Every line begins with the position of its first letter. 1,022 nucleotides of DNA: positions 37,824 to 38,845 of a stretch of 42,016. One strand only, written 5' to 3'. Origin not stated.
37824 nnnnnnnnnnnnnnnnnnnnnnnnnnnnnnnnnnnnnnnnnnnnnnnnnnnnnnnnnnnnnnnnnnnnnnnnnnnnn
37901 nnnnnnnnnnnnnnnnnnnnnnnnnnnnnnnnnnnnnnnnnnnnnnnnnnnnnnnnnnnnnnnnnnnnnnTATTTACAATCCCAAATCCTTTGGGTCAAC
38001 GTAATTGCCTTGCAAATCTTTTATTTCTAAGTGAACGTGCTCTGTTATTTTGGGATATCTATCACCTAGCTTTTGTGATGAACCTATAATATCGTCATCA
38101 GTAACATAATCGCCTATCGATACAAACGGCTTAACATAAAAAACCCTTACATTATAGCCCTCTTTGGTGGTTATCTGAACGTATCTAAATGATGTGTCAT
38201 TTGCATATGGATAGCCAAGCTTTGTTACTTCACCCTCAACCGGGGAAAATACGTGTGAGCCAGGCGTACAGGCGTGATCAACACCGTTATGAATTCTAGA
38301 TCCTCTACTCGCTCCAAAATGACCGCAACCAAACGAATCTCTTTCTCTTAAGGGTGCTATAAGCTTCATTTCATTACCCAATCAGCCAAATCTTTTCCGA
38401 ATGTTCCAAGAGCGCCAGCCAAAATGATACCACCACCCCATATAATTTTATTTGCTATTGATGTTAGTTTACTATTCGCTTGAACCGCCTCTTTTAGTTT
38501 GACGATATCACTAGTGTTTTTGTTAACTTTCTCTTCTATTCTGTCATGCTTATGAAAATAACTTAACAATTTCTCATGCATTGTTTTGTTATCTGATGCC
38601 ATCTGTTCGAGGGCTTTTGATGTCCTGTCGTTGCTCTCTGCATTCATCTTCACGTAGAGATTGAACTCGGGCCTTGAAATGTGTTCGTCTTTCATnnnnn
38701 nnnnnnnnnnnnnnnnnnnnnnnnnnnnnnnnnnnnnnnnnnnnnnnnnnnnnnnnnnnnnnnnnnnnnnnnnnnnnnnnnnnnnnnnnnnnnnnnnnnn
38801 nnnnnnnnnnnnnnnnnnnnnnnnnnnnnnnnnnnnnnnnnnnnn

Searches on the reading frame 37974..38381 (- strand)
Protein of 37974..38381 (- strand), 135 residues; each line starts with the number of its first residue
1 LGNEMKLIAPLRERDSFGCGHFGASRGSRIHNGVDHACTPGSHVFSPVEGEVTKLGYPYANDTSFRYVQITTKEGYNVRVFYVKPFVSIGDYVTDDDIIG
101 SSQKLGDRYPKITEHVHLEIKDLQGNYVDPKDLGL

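Call 4: search_protein_families(library=pfam, proteins=[window:37974-38381:-], max_evalue=1)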
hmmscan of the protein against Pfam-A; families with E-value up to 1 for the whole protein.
window:37974-38381:- (135 aa): 2 families
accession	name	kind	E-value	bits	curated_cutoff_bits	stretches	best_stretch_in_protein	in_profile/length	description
PF01551.29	Peptidase_M23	-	3.5e-11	43.6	28.7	1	30-130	2-96/96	Peptidase family M23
PF08111.16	Pea-VEAacid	-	0.039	14.7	25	1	39-49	4-14/15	Pea-VEAacid family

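Call 5: search_protein_families(library=phrogs, proteins=[window:37974-38381:-], max_evalue=0.1)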
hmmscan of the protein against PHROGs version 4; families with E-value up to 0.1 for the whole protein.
window:37974-38381:- (135 aa): 9 families
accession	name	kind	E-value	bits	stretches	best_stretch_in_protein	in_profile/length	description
phrog_7767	-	other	7.8e-09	36.5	1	28-132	18-117/194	metallo-endopeptidase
phrog_33207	-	other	1.9e-07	32.2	1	29-133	26-128/240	metallo-endopeptidase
phrog_6700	-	lysis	4e-07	28.3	1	23-133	2618-2723/2898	endolysin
phrog_3578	-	lysis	8.5e-05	23.1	1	64-131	282-353/405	endolysin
phrog_21656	-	other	0.00021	20.4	1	23-130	629-739/1022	peptidase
phrog_28672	-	other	0.01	15.5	1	25-121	282-374/397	metallo-endopeptidase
phrog_37190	-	other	0.012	16.1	1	25-122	135-227/244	peptidase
phrog_3084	-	lysis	0.019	15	1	19-127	13-123/468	endolysin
phrog_16615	-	other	0.03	14.1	1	30-122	418-506/529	peptidase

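Call 62: find_related_loci(query=window:37974-38381:-, collection=viral_contigs, flank=5000)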
Query window:37974-38381:- (135 aa) in viral_contigs; peptide patterns used: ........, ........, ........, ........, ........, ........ (x = any residue, [..] = any of these).
8 stretches matched a pattern; 3 encode a relative of the query (tblastn E <= 1e-3); 3 distinct loci.
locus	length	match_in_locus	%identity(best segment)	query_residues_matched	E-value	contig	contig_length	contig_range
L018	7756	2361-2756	88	4-135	1e-80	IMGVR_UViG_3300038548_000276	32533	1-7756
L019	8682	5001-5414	85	5-135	3e-77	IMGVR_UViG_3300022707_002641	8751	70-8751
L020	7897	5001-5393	82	5-135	2e-71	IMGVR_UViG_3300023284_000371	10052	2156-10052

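Call 101: search_protein_families(library=phrogs, proteins=[L018:2756-3145:+, L019:5414-5914:+, L020:5393-5602:+, L020:5602-5823:+, L020:5774-6043:+], max_evalue=0.01)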
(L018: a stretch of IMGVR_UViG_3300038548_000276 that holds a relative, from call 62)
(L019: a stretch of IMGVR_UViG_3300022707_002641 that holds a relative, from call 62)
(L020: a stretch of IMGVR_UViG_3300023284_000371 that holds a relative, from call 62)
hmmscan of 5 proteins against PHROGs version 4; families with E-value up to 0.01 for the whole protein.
L018:2756-3145:+ (129 aa): 1 family
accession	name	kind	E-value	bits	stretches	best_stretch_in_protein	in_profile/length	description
phrog_3427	-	lysis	7.3e-26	91.8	1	6-127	6-141/141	holin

L019:5414-5914:+ (166 aa): 3 families
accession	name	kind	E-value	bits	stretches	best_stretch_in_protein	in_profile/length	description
phrog_1544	-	unknown function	9e-28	98.3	1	4-165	6-191/200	-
phrog_9990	-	unknown function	6.2e-07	30.3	1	124-165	28-69/72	-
phrog_11550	-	head and packaging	0.0026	18.3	1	7-58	177-226/283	internal virion protein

L020:5393-5602:+ (69 aa): 0 families

L020:5602-5823:+ (73 aa): 2 families
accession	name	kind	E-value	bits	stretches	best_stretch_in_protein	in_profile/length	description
phrog_739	-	lysis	2e-05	25.8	1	4-48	7-51/122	Rz-like spanin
phrog_214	-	lysis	0.002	19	1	4-46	11-53/176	Rz-like spanin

L020:5774-6043:+ (89 aa): 0 families

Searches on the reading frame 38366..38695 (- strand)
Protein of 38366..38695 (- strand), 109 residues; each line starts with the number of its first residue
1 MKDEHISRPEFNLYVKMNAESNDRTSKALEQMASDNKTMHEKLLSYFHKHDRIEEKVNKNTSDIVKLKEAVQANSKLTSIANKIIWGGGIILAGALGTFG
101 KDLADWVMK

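Call 4: search_protein_families(library=pfam, proteins=[window:38366-38695:-], max_evalue=1)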
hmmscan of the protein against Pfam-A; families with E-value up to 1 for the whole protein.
window:38366-38695:- (109 aa): 9 families
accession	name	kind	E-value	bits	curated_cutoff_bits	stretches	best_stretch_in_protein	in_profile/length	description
PF07571.19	TAF6_C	-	0.016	15.4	27.1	1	19-78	22-77/184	TAF6 C-terminal HEAT repeat domain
PF15905.10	HMMR_N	-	0.037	13.9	30.1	1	27-81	209-264/330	Hyaluronan mediated motility receptor N-terminal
PF14584.11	DUF4446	-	0.042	14.3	27.4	1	17-75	22-79/150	Protein of unknown function (DUF4446)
PF08732.16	HIM1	-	0.049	13.6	28.7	1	10-63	73-126/169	HIM1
PF23362.1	DHX37_C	-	0.094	13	27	1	15-51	17-53/80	DEAH helicase DHX37 C-terminal domain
PF08702.15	Fib_alpha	-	0.13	12.9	29.9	1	30-74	69-114/143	Fibrinogen alpha/beta chain family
PF25495.1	Peripla_BP_A-cyclase_1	-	0.13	12.7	27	1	17-62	84-129/144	Adenylate cyclase, periplasmic binding protein-like domain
PF01519.22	DUF16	-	0.3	12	40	1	4-76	18-76/104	Protein of unknown function DUF16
PF10779.14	XhlA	-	0.85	10.3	34.7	0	41-99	4-63/67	Haemolysin XhlA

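Call 5: search_protein_families(library=phrogs, proteins=[window:38366-38695:-], max_evalue=0.1)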
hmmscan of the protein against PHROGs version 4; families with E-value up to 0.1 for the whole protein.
window:38366-38695:- (109 aa): 4 families
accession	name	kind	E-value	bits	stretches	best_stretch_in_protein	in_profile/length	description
phrog_5211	-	unknown function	0.03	15.6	1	15-109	17-110/112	-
phrog_14171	-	unknown function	0.034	15.3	1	30-78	92-139/151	-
phrog_2990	-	unknown function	0.063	14.5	0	10-98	44-126/133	-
phrog_36832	-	unknown function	0.09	14.1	0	29-85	17-72/128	-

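Call 34: find_related_loci(query=window:38366-38695:-, collection=viral_contigs, flank=6000)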
Query window:38366-38695:- (109 aa) in viral_contigs; peptide patterns used: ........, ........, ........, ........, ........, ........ (x = any residue, [..] = any of these).
15 stretches matched a pattern; 2 encode a relative of the query (tblastn E <= 1e-3); 2 distinct loci.
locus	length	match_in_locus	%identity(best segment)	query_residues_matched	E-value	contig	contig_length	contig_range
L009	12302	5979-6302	72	1-108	1e-52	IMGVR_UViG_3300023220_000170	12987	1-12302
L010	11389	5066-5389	71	1-108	9e-52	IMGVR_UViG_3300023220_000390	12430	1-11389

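Call 101: search_protein_families(library=phrogs, proteins=[L009:6233-6703:+, L009:6703-7125:+], max_evalue=0.01)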
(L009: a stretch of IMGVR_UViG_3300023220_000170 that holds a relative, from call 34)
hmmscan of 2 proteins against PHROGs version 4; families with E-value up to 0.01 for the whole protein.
L009:6233-6703:+ (156 aa): 8 families
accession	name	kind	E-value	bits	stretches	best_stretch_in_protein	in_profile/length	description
phrog_7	-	lysis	1.4e-24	87.2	1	26-138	557-673/873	endolysin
phrog_33534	-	unknown function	3.3e-17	63.3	1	83-154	6-83/94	-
phrog_13211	-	tail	6.5e-11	42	1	44-153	767-883/887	baseplate hub subunit and tail lysozyme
phrog_33083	-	lysis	4e-10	40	1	27-148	7-128/456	endolysin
phrog_430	-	tail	4.1e-08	33.1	1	31-150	171-282/868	baseplate hub subunit and tail lysozyme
phrog_15410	-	unknown function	1.7e-07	31.6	1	40-151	186-309/311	-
phrog_2083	-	head and packaging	2.2e-06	27.5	1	25-154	761-900/908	internal virion lysozyme motif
phrog_28234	-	lysis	0.0049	17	1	61-131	119-192/372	endolysin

L009:6703-7125:+ (140 aa): 1 family
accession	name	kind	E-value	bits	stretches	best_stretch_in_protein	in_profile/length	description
phrog_3427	-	lysis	8.6e-28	98.1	1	6-140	2-140/141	holin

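Call 108: search_protein_families(library=pfam, proteins=[L009:4616-5194:+, L010:3746-4276:+], max_evalue=0.001)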
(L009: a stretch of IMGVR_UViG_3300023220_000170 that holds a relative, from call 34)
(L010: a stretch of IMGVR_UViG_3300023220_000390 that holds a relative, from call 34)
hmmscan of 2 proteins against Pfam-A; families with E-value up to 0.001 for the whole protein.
L009:4616-5194:+ (192 aa): 1 family
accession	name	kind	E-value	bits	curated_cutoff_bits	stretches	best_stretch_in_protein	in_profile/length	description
PF11195.14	Tad2-like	-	7.6e-24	84.5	25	1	112-190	1-72/73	Thoeris anti-defense 2-like domain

L010:3746-4276:+ (176 aa): 1 family
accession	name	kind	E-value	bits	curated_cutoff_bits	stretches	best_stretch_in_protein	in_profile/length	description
PF11195.14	Tad2-like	-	1.4e-24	86.8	25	1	84-174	1-72/73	Thoeris anti-defense 2-like domain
